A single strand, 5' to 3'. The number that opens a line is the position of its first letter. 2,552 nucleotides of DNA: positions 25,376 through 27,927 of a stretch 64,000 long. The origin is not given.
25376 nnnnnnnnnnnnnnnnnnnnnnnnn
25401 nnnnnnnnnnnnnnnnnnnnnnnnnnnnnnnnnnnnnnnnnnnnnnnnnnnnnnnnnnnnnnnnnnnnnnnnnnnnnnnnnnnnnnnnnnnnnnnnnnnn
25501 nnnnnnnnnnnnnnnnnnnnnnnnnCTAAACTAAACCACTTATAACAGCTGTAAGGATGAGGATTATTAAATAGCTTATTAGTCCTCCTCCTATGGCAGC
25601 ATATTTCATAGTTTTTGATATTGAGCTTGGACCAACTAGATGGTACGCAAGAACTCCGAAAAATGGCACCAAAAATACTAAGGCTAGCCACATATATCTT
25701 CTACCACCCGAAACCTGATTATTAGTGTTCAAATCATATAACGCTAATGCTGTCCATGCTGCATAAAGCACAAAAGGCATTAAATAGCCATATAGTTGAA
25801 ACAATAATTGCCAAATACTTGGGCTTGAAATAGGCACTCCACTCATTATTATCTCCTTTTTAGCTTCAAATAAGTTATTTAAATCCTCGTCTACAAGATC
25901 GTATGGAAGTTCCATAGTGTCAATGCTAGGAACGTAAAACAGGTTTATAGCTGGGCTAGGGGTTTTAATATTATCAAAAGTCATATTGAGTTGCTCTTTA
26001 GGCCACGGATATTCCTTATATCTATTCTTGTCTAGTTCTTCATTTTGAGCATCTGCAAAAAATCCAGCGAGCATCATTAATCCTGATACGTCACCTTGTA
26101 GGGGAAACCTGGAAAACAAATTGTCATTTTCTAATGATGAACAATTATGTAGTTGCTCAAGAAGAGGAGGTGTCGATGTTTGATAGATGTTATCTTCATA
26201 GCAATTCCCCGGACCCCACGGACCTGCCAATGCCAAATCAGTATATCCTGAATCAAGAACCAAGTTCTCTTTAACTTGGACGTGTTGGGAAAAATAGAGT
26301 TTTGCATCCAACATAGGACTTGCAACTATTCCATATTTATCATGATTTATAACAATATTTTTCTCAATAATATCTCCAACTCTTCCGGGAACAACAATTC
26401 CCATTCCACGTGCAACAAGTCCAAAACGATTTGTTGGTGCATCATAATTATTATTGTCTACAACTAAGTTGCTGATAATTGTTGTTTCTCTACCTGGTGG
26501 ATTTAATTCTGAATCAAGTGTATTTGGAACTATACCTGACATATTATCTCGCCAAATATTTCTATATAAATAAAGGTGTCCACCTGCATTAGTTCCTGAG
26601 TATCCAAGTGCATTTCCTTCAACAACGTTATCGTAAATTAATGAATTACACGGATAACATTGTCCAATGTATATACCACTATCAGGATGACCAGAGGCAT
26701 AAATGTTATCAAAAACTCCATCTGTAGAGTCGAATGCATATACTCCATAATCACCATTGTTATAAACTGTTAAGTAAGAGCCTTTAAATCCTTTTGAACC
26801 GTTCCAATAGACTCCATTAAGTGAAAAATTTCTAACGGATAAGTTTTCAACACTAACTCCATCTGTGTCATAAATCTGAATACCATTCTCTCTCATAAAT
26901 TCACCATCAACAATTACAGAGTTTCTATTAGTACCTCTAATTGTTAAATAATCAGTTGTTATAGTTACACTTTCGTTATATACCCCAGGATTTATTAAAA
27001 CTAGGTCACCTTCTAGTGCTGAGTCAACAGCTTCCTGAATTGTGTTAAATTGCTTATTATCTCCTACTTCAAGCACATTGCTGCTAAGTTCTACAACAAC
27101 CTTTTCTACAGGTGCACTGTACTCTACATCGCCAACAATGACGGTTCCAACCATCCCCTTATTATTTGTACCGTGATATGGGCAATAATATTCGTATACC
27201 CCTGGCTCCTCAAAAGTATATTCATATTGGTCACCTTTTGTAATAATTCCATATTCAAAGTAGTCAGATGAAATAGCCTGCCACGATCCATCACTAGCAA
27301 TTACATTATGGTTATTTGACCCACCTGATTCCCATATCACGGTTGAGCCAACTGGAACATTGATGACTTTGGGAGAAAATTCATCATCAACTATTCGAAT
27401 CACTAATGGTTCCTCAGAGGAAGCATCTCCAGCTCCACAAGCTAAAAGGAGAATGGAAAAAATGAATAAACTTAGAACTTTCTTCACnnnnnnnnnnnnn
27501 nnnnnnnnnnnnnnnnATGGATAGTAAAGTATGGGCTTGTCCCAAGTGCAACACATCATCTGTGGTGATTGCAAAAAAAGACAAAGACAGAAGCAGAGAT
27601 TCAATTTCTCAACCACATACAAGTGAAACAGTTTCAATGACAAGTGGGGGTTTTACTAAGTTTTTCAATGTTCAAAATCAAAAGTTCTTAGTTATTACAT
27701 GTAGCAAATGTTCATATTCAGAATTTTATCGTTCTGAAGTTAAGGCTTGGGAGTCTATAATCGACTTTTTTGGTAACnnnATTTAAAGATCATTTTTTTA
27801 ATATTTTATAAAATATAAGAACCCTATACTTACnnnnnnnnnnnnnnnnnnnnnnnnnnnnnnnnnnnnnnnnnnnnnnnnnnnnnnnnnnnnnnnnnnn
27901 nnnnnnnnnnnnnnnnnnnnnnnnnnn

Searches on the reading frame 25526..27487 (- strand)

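Call 43: search_protein_families(library=pfam, proteins=[window:25526-27487:-], max_evalue=0.01)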
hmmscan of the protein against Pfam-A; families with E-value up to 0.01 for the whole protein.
window:25526-27487:- (653 aa): 5 families
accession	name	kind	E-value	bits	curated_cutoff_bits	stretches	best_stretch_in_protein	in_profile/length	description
PF13229.12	Beta_helix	-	4.4e-11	43.1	25.9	1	191-319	21-142/158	Right handed beta helix region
PF00127.26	Copper-bind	-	4.9e-11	43.3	21.2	1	36-118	13-98/99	Copper binding proteins, plastocyanin/azurin family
PF13473.12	Cupredoxin_1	-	1e-06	29.1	27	1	10-113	5-102/104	Cupredoxin-like domain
PF13396.11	PLDc_N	-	1.5e-05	25.3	23.3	1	579-619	3-41/42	Phospholipase_D-nuclease N-terminal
PF01095.25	Pectinesterase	-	0.0052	16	27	1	144-264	9-133/298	Pectinesterase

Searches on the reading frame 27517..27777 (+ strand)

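Call 43: search_protein_families(library=pfam, proteins=[window:27517-27777:+], max_evalue=0.01)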
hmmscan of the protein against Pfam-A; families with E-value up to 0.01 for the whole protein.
seq(87 aa): 2 families
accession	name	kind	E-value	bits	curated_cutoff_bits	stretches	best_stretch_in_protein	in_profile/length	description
PF09855.14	Zn_ribbon_13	-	7.4e-19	68.1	23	1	35-85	11-61/63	Nucleic-acid-binding protein containing Zn-ribbon domain (DUF2082)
PF05129.18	Zn_ribbon_Elf1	-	0.00092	19.7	29.8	0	4-29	21-46/79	Transcription elongation factor Elf1 like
